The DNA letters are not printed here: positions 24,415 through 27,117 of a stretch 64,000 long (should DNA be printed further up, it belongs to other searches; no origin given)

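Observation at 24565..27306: Partner-switching module with kinase and phosphatase fused in one 800-aa protein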

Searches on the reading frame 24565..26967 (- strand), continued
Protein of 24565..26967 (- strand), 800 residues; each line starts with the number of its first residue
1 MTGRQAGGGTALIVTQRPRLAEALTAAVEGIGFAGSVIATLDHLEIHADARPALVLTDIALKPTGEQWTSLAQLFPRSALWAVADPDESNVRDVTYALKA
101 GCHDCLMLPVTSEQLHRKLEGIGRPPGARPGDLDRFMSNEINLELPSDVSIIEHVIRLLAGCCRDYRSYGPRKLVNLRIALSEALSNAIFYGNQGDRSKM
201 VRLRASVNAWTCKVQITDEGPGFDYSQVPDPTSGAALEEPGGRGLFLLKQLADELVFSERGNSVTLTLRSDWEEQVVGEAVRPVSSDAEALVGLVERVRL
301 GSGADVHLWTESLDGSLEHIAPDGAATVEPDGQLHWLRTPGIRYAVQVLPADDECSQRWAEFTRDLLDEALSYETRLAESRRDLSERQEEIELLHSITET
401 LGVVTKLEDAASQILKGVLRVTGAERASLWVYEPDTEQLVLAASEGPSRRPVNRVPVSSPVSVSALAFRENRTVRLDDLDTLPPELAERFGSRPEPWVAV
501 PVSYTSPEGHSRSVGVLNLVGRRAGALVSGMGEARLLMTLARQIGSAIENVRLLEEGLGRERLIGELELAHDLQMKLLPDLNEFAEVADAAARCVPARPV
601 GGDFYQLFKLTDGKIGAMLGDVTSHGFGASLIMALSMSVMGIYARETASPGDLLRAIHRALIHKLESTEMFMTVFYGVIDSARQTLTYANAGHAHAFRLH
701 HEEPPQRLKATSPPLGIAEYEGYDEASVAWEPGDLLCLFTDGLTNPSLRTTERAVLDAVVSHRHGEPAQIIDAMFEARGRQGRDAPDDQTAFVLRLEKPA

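Call 23: search_protein_representatives(alignment_id=A1)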
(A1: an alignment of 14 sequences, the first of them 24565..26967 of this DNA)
Query: 14 sequences, 798 profile positions. Proteins with E-value up to 0.001 (for the whole library): 99532; up to 1e-10: 55657; up to 1e-30: 3130. The best 150 are listed.
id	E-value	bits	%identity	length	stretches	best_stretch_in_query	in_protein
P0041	0.0e+00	1373.0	-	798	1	5-797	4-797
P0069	2.8e-216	736.7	-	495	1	293-796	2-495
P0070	3.0e-170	584.5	-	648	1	142-796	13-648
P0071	6.0e-168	576.9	-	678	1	140-795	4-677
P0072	1.3e-160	552.7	-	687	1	140-795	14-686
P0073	1.4e-160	552.5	-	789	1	11-796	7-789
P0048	2.2e-160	551.9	-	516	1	1-376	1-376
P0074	3.5e-153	528.0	-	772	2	498-794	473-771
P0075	5.5e-152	524.1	-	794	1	52-796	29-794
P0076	1.4e-148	512.9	-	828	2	496-796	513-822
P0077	5.8e-134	464.5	-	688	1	138-795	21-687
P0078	4.5e-125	435.1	-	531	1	292-795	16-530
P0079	1.2e-123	430.3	-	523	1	372-797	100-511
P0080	9.2e-122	424.1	-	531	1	345-796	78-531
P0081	4.4e-120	418.6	-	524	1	289-796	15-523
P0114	1.7e-85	304.2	-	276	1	4-272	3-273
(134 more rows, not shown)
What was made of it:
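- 25759..26112 (-): Alpha/beta subdomain (residues 286-349) plus a 50-residue helix (354-403); no Pfam family. It is homologous to the N-terminal region of the separate ~525-aa phosphatases, whose profile matches start at positions 288-300 (call 23).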

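Call 24: search_protein_families(library=pfam, proteins=[P0073, P0074, P0075, P0076, P0070, P0071, P0072, P0077, P0078], max_evalue=0.01)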
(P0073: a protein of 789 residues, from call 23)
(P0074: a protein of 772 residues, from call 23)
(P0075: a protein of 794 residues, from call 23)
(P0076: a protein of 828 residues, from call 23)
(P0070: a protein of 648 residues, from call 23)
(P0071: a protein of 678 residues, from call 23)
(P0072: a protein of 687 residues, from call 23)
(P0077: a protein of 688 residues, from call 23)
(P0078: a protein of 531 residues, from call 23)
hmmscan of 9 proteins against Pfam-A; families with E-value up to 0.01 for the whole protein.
P0073 (789 aa): 6 families
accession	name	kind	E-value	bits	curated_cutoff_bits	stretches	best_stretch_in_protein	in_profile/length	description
PF07228.17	SpoIIE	-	9.9e-35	120.7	25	1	601-788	1-190/192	Stage II sporulation protein E (SpoIIE)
PF13581.12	HATPase_c_2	-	8.2e-25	87.7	27.4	1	135-257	1-126/127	Histidine kinase-like ATPase domain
PF13185.12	GAF_2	-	3.9e-11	43.7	28.6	1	403-539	4-136/136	GAF domain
PF01590.32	GAF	-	4.2e-10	40.7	22.4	1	403-538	2-133/133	GAF domain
PF13492.12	GAF_3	-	5.9e-10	40.1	27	1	406-540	5-129/129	GAF domain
PF02518.31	HATPase_c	-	1.9e-05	25.5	26.4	1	166-246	5-92/111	Histidine kinase-, DNA gyrase B-, and HSP90-like ATPase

P0074 (772 aa): 5 families
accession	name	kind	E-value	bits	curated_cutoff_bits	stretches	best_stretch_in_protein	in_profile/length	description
PF07228.17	SpoIIE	-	1.4e-38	133.3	25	1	585-772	1-190/192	Stage II sporulation protein E (SpoIIE)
PF13581.12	HATPase_c_2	-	4.6e-24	85.3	27.4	1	133-255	1-126/127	Histidine kinase-like ATPase domain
PF13492.12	GAF_3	-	5.4e-08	33.7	27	1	402-524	7-129/129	GAF domain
PF01590.32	GAF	-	7.9e-05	23.6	22.4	1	396-522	1-133/133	GAF domain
PF02518.31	HATPase_c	-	0.0001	23.1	26.4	1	166-240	7-84/111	Histidine kinase-, DNA gyrase B-, and HSP90-like ATPase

P0075 (794 aa): 6 families
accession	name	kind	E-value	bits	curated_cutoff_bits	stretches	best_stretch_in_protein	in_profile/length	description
PF07228.17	SpoIIE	-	3.2e-35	122.3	25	1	613-794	2-191/192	Stage II sporulation protein E (SpoIIE)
PF13581.12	HATPase_c_2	-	3.7e-24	85.6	27.4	1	131-242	11-126/127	Histidine kinase-like ATPase domain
PF02518.31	HATPase_c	-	3.1e-09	37.7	26.4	1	151-244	5-108/111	Histidine kinase-, DNA gyrase B-, and HSP90-like ATPase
PF13492.12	GAF_3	-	9.4e-09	36.2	27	1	398-551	3-129/129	GAF domain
PF01590.32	GAF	-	1.9e-08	35.4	22.4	1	397-549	2-133/133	GAF domain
PF13185.12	GAF_2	-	4.5e-07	30.6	28.6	1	397-550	4-136/136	GAF domain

P0076 (828 aa): 6 families
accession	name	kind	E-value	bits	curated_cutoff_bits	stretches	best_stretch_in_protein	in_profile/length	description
PF07228.17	SpoIIE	-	1e-31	110.8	25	1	628-822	2-191/192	Stage II sporulation protein E (SpoIIE)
PF13581.12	HATPase_c_2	-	1.6e-30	106.2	27.4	1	128-249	2-126/127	Histidine kinase-like ATPase domain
PF02518.31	HATPase_c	-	3.8e-08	34.2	26.4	1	158-251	5-108/111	Histidine kinase-, DNA gyrase B-, and HSP90-like ATPase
PF13492.12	GAF_3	-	2.2e-06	28.6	27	1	400-566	9-129/129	GAF domain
PF13185.12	GAF_2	-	2.5e-05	24.9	28.6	1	393-565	4-136/136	GAF domain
PF01590.32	GAF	-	4.1e-05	24.6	22.4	1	395-564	4-133/133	GAF domain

P0070 (648 aa): 6 families
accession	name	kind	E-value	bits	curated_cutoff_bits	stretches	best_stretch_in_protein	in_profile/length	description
PF07228.17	SpoIIE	-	4.6e-37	128.3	25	1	466-648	1-191/192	Stage II sporulation protein E (SpoIIE)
PF13581.12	HATPase_c_2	-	8.9e-22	77.9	27.4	1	17-133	2-126/127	Histidine kinase-like ATPase domain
PF01590.32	GAF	-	6.1e-14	53.1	22.4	1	265-403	4-133/133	GAF domain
PF13185.12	GAF_2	-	3.8e-13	50.3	28.6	1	265-404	6-136/136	GAF domain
PF13492.12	GAF_3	-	2.4e-12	47.8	27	1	267-405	6-129/129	GAF domain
PF02518.31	HATPase_c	-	0.00026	21.9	26.4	1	48-121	6-91/111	Histidine kinase-, DNA gyrase B-, and HSP90-like ATPase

P0071 (678 aa): 6 families
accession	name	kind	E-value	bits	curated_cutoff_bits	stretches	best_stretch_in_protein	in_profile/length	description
PF07228.17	SpoIIE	-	9.4e-37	127.3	25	1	488-677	2-190/192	Stage II sporulation protein E (SpoIIE)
PF13581.12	HATPase_c_2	-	4.7e-28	98.2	27.4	1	10-131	2-126/127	Histidine kinase-like ATPase domain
PF01590.32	GAF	-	4e-13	50.5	22.4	1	285-424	2-133/133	GAF domain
PF13185.12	GAF_2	-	1.5e-12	48.3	28.6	1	284-425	3-136/136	GAF domain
PF13492.12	GAF_3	-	2.7e-11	44.4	27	1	287-425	4-128/129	GAF domain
PF02518.31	HATPase_c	-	1.3e-06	29.2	26.4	1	45-121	10-93/111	Histidine kinase-, DNA gyrase B-, and HSP90-like ATPase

P0072 (687 aa): 6 families
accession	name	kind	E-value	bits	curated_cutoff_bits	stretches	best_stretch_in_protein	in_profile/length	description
PF07228.17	SpoIIE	-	1.9e-36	126.3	25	1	495-686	1-190/192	Stage II sporulation protein E (SpoIIE)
PF13581.12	HATPase_c_2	-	4.3e-26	91.8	27.4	1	22-141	4-126/127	Histidine kinase-like ATPase domain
PF01590.32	GAF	-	1.1e-10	42.6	22.4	1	295-432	5-133/133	GAF domain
PF13492.12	GAF_3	-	4e-09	37.4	27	1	300-433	10-128/129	GAF domain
PF13185.12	GAF_2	-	8.9e-09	36.1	28.6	1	296-433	8-136/136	GAF domain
PF02518.31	HATPase_c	-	7.4e-07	30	26.4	1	50-127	5-85/111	Histidine kinase-, DNA gyrase B-, and HSP90-like ATPase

P0077 (688 aa): 6 families
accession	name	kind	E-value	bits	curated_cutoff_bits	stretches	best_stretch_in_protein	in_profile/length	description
PF07228.17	SpoIIE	-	2.4e-43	148.8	25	1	499-688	3-191/192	Stage II sporulation protein E (SpoIIE)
PF13581.12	HATPase_c_2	-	2.2e-24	86.3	27.4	1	29-149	2-125/127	Histidine kinase-like ATPase domain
PF13185.12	GAF_2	-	1.9e-12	48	28.6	1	292-435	3-136/136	GAF domain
PF01590.32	GAF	-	4.6e-10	40.6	22.4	1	293-434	2-133/133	GAF domain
PF13492.12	GAF_3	-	2.5e-08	34.8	27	1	294-436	3-129/129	GAF domain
PF02518.31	HATPase_c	-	2.1e-06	28.6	26.4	1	60-140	6-93/111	Histidine kinase-, DNA gyrase B-, and HSP90-like ATPase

P0078 (531 aa): 4 families
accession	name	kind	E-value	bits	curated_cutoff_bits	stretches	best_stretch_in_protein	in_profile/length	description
PF07228.17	SpoIIE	-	4.4e-35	121.8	25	1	338-530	1-190/192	Stage II sporulation protein E (SpoIIE)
PF13185.12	GAF_2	-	3.6e-16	60.1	28.6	1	135-277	4-136/136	GAF domain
PF01590.32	GAF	-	5.9e-14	53.2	22.4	1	135-276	2-133/133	GAF domain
PF13492.12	GAF_3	-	7.2e-12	46.3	27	1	135-278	2-129/129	GAF domain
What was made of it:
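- Tried and rejected: Genuine receiver-less fusions do exist, however (P0070-72 and P0077, call 24).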

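Call 38: predict_structure(alignment_id=A3)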
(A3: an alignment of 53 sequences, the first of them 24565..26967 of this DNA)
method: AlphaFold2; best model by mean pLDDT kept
length: 800 residues; sequences in the alignment: 53
mean_pLDDT: 80.6   pTM: 0.43
mean pLDDT of the five models: 80.6, 79.9, 79.3, 77.5, 74.5
residues with pLDDT >= 90: 192; 70-90: 485; 50-70: 80; < 50: 43
segments of 3 or more residues with pLDDT < 50: 1-7, 121-137, 273-285, 525-529
pLDDT, mean of each block of 10 residues (from residue 1): 44 91 89 86 76 86 82 75 80 70 78 74 40 49 74 77 70 81 90 84 81 90 82 71 82 85 88 41 51 88 87 74 69 79 82 84 90 79 78 85 77 88 85 93 80 86 90 80 75 76 88 91 55 79 88 84 79 80 87 85 89 90 80 84 85 90 83 93 94 93 93 84 90 93 72 91 93 91 80 79
secondary structure, 60 per line:
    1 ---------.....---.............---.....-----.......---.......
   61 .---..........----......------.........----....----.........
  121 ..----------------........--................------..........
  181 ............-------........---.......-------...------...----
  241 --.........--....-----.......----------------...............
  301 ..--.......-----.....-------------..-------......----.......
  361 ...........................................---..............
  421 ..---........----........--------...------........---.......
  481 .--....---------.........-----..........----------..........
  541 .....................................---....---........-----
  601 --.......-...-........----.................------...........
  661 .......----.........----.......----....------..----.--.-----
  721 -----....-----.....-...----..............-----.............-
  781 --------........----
elements in order (helices of 4 or more, strands of 3 or more residues): E10-14 H18-30 E34-38 H44-50 E54-58 H65-74 E79-84 H91-99 E104-107 H112-122 E139-146 H149-164 H171-192 E200-207 E211-217 H243-251 E254-257 E263-269 H286-302 E305-311 E317-321 E344-349 H354-403 H407-422 E426-433 E438-445 E454-456 H463-470 H476-481 H484-487 E497-505 E511-520 H531-577 H581-584 E588-595 E603-609 E615-622 H627-643 H650-667 E672-680 E685-691 E696-699 E726-729 E735-739 H748-761 H767-779 E789-796
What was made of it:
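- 26602..26943 (-): Degenerate (pseudo-)receiver domain, residues 9-122. AlphaFold2 predicts a (beta-alpha)5 fold (call 38).
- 25759..26112 (-): AlphaFold2 secondary structure, with 10-residue block means of pLDDT 69-90 (call 38). The fusion junction is the disordered linker 273-285 (call 38).
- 25321..25749 (-): GAF domain, residues 407-549. A helix at residues 531-577 joins it to the phosphatase (call 38).
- On Response-regulator receiver (REC, PF00072): AlphaFold2 gives the topology E-H x5 over residues 10-122 (call 38).
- Checked: AlphaFold2 predicts a (beta-alpha)5 fold for residues 10-122, with 10-residue block means of pLDDT 70-91 (call 38).
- The model here has a 47-residue helix between GAF and PP2C (call 38). 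pTM is 0.43, so the arrangement of the domains, and hence any intramolecular role of the receiver, is not resolved (call 38).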

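Call 41: fold_search(model_id=the predicted structure, library=pdb)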
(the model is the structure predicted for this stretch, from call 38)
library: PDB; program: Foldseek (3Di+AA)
matches with E <= 10: 1410; with E <= 0.001: 357
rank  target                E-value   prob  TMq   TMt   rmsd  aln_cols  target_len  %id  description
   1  9qih_B                1.0e-13  1.00  0.17  0.43  20.0       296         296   18  Structure of response regulator LvrC from Leptospira (released 2026-03-25)
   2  6k4e_B                9.2e-13  1.00  0.27  0.82   3.1       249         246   22  SiaA-PP2C domain of Pseudomonas aeruginosa (released 2019-06-26)
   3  9qih_A                1.4e-12  1.00  0.17  0.45  19.4       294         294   19  Structure of response regulator LvrC from Leptospira (released 2026-03-25)
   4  3f7a_B                2.6e-12  1.00  0.26  0.52   7.5       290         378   21  Structure of Orthorhombic crystal form of Pseudomonas aeruginosa RssB (released 2009-11-24)
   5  3ke6_A                2.9e-12  1.00  0.25  0.54   2.5       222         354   23  The crystal structure of the RsbU and RsbW domains of Rv1364c from Mycobacterium tuberculosis (released 2010-11-10)
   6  3ke6_B                3.6e-12  1.00  0.24  0.52   3.3       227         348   24  The crystal structure of the RsbU and RsbW domains of Rv1364c from Mycobacterium tuberculosis (released 2010-11-10)
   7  6k4e_A                3.7e-12  1.00  0.26  0.80   3.4       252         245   22  SiaA-PP2C domain of Pseudomonas aeruginosa (released 2019-06-26)
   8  3f79_F                6.2e-12  1.00  0.25  0.78   3.9       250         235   24  Structure of pseudo-centered cell crystal form of the C-terminal phosphatase domain of P. aeruginosa RssB (released 2009-11-24)
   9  3f79_B                7.9e-12  1.00  0.25  0.78   4.6       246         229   24  Structure of pseudo-centered cell crystal form of the C-terminal phosphatase domain of P. aeruginosa RssB (released 2009-11-24)
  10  3f7a_A                1.4e-11  1.00  0.25  0.51   6.1       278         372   22  Structure of Orthorhombic crystal form of Pseudomonas aeruginosa RssB (released 2009-11-24)
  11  3f79_D                2.0e-11  1.00  0.25  0.77   4.6       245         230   22  Structure of pseudo-centered cell crystal form of the C-terminal phosphatase domain of P. aeruginosa RssB (released 2009-11-24)
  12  5ucg_E                3.1e-11  1.00  0.24  0.53  30.7       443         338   13  Structure of the PP2C Phosphatase Domain and a Fragment of the Regulatory Domain of the Cell Fate Determinant SpoIIE f (released 2017-05-31)
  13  3f79_E                4.3e-11  1.00  0.24  0.76   4.5       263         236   22  Structure of pseudo-centered cell crystal form of the C-terminal phosphatase domain of P. aeruginosa RssB (released 2009-11-24)
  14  3eq2_A                4.3e-11  1.00  0.25  0.50   6.2       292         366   21  Structure of Hexagonal Crystal form of Pseudomonas aeruginosa RssB (released 2009-10-20)
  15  5ucg_B                4.3e-11  1.00  0.24  0.53  30.4       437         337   13  Structure of the PP2C Phosphatase Domain and a Fragment of the Regulatory Domain of the Cell Fate Determinant SpoIIE f (released 2017-05-31)
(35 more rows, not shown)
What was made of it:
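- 24580..25206 (-): SpoIIE/RsbU-type PP2C (PPM) serine phosphatase, residues 588-796. Foldseek matches SiaA-PP2C, RssB and the RsbU domain of Rv1364c, with target TM-scores up to 0.82 (call 41).
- On SpoIIE/RsbU-type PP2C (PPM) phosphatase: The predicted fold matches SiaA-PP2C and RssB (call 41).
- Closest known: Rv1364c. Same: Its structure (3ke6) is among the top Foldseek matches (call 41).
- Tried and rejected: Foldseek with the whole model was dominated by PP2C hits and said nothing about the overall architecture (call 41).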
